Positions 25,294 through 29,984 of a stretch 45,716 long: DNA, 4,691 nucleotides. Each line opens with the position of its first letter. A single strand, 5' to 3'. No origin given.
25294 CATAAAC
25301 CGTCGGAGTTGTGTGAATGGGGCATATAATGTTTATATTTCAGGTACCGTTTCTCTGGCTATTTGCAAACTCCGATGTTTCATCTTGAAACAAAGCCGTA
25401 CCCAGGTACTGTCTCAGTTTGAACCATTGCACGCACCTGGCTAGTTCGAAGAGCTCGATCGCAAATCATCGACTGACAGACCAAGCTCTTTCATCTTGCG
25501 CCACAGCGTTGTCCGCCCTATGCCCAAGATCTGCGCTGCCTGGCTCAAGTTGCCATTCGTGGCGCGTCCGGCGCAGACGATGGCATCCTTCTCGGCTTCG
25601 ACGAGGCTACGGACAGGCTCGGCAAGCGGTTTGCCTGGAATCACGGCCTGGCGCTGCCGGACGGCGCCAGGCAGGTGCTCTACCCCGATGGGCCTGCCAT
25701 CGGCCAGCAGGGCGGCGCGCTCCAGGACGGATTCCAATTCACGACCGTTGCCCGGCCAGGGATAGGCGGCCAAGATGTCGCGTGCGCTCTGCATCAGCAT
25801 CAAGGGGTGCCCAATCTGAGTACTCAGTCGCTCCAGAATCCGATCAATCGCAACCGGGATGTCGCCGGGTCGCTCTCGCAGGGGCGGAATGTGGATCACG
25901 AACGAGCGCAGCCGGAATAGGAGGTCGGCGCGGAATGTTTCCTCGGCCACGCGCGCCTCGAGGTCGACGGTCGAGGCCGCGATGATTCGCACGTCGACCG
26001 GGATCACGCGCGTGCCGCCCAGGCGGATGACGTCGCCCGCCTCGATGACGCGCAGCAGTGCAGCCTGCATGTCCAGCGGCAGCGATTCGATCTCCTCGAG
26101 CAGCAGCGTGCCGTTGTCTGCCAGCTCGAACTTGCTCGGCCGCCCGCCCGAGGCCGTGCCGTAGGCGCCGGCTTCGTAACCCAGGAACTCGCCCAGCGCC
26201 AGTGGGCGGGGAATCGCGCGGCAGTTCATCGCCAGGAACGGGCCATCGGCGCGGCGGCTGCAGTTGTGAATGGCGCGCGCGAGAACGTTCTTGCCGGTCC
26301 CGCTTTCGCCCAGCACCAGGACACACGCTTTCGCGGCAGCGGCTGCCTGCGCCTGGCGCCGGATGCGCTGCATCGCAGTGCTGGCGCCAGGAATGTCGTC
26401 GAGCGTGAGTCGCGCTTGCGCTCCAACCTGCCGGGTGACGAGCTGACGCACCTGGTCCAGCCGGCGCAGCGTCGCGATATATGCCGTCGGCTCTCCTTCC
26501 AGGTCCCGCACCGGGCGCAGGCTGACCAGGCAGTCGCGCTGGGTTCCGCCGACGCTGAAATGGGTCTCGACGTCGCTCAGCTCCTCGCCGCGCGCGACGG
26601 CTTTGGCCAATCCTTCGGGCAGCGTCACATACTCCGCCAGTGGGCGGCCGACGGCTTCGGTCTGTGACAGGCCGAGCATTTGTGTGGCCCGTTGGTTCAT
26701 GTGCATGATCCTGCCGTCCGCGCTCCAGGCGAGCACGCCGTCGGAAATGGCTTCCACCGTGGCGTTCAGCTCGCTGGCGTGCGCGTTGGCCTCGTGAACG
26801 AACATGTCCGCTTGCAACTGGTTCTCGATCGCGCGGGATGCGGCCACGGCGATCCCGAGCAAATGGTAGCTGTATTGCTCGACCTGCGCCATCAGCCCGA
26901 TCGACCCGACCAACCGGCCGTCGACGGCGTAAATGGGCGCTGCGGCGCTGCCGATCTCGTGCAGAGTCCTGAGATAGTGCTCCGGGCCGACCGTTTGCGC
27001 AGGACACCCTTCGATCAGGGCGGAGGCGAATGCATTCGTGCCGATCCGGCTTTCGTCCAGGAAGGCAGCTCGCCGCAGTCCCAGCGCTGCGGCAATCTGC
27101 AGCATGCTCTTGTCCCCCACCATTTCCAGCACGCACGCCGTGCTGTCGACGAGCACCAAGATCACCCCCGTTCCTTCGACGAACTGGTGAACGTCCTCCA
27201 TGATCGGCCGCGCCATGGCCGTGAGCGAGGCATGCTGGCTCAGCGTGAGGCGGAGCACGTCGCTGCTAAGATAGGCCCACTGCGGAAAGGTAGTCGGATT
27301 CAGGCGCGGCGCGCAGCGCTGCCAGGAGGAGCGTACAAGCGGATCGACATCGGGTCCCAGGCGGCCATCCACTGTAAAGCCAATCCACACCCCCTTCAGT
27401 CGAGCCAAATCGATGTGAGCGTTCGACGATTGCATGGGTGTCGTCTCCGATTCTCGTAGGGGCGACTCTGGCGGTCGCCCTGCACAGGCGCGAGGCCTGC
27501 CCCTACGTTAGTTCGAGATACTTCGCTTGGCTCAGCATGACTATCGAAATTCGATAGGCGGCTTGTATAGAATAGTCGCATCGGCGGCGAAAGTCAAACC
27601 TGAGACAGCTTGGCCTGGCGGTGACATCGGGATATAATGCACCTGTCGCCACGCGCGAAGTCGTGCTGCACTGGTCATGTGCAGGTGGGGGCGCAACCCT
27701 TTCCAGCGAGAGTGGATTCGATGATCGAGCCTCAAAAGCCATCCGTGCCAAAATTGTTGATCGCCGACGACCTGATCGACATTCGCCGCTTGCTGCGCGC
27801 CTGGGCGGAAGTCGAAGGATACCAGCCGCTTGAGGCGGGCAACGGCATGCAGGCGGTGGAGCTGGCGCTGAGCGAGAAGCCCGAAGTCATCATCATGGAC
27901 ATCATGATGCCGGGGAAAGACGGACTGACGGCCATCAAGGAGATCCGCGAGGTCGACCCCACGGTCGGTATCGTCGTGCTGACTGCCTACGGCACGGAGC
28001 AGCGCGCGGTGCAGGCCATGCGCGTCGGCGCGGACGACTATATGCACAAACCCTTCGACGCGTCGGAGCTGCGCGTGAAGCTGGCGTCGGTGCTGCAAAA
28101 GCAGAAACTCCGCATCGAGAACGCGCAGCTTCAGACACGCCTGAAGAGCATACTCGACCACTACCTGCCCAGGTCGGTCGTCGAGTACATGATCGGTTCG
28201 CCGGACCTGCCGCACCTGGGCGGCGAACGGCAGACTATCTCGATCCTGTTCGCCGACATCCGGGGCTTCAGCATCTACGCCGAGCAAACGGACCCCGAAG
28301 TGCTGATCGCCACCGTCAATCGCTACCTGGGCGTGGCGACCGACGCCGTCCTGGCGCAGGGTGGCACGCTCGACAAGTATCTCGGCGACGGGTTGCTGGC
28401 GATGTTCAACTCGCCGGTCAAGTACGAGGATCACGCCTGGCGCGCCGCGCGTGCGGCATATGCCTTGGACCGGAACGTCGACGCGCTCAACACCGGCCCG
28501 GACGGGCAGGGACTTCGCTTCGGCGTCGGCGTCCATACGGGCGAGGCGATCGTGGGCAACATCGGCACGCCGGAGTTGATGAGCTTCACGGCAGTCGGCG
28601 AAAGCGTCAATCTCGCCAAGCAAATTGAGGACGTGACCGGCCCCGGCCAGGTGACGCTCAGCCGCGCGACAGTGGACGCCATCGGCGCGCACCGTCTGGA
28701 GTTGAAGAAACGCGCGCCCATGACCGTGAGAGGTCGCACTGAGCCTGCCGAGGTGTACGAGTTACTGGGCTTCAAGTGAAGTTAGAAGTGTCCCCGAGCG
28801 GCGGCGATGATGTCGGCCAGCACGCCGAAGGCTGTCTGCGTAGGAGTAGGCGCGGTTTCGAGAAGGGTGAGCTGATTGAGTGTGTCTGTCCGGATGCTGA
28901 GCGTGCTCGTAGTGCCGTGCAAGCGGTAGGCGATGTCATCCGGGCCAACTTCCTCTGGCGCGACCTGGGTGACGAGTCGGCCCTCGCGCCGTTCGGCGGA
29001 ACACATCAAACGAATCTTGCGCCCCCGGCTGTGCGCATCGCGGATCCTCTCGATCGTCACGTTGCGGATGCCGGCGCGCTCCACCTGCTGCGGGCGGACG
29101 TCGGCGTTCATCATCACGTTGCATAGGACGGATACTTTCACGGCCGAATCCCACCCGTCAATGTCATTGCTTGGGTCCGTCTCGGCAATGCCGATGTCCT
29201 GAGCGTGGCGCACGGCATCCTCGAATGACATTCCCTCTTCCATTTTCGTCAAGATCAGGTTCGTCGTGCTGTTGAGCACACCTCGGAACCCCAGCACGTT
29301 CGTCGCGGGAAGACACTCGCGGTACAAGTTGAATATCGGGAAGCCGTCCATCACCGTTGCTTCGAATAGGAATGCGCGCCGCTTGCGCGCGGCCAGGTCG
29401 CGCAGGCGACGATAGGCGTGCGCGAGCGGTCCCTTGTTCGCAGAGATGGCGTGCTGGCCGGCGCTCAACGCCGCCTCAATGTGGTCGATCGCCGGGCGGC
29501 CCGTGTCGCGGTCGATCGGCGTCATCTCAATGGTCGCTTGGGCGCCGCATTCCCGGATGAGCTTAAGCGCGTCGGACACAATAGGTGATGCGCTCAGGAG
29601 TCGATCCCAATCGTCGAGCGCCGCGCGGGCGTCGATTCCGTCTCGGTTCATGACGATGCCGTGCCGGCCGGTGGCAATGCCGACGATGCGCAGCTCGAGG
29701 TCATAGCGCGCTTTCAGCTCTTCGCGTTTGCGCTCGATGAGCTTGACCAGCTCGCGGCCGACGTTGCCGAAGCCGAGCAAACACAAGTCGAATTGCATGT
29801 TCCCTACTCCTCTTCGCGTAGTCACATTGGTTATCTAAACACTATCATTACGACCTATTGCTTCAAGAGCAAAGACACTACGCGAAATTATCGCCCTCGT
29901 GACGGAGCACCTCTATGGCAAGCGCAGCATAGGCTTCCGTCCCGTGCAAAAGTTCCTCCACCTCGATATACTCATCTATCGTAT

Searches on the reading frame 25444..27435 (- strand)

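Call 46: search_protein_families(library=pfam, proteins=[window:25444-27435:-], max_evalue=0.00001)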
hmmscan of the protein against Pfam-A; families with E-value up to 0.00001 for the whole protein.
window:25444-27435:- (664 aa): 9 families
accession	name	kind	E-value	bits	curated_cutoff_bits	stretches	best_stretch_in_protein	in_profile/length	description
PF00158.32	Sigma54_activat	-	1.6e-53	181.2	20.2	1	350-514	3-167/168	Sigma-54 interaction domain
PF14532.12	Sigma54_activ_2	-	6.8e-21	75.4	25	1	350-519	2-138/138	Sigma-54 interaction domain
PF25601.1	AAA_lid_14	-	1.9e-18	66.5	27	1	520-597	1-79/87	AAA+ ATPase lid domain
PF00989.32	PAS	-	5.8e-17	62.2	22.6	1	222-325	2-112/113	PAS fold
PF08448.16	PAS_4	-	2.4e-14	53.9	23.1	1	227-329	1-108/110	PAS fold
PF02954.25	HTH_8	-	5.3e-12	45.7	22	1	611-651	2-42/42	Bacterial regulatory protein, Fis family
PF13426.13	PAS_9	-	3.5e-06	27.7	27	1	234-324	4-99/103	PAS domain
PF07724.20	AAA_2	-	4.7e-06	27.2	27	1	371-497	5-132/166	AAA domain (Cdc48 subfamily)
PF13188.13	PAS_8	-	6.6e-06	26.3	21.8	0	225-269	5-49/65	PAS domain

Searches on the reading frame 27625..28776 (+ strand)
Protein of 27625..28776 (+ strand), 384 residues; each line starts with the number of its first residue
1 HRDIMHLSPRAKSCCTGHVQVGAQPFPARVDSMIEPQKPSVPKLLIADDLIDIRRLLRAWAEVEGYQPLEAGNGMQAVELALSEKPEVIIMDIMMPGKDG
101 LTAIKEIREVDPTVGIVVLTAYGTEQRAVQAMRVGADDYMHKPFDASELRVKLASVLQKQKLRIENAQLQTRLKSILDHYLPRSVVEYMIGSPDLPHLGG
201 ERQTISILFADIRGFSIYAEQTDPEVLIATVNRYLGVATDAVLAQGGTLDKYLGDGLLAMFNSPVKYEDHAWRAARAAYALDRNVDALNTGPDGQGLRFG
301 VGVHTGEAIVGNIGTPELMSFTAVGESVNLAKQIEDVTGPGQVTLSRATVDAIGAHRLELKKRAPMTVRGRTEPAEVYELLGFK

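Call 46: search_protein_families(library=pfam, proteins=[window:27625-28776:+], max_evalue=0.00001)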
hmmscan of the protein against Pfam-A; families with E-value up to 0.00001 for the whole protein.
window:27625-28776:+ (384 aa): 2 families
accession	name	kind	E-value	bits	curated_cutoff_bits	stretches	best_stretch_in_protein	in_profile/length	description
PF00072.30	Response_reg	-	2.1e-27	95.9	30.2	1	45-153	2-110/111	Response regulator receiver domain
PF00211.25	Guanylate_cyc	-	3e-18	66.5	21.9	1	203-378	7-179/183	Adenylate and Guanylate cyclase catalytic domain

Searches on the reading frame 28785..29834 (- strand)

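Call 46: search_protein_families(library=pfam, proteins=[window:28785-29834:-], max_evalue=0.00001)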
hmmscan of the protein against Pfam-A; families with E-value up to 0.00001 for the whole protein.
window:28785-29834:- (350 aa): 2 families
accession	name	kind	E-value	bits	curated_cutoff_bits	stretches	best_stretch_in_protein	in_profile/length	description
PF00742.24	Homoserine_dh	-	7.9e-47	159.7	22.9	1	166-343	1-173/173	Homoserine dehydrogenase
PF03447.22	NAD_binding_3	-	4.9e-10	40.6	24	1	21-158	1-116/116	Homoserine dehydrogenase, NAD binding domain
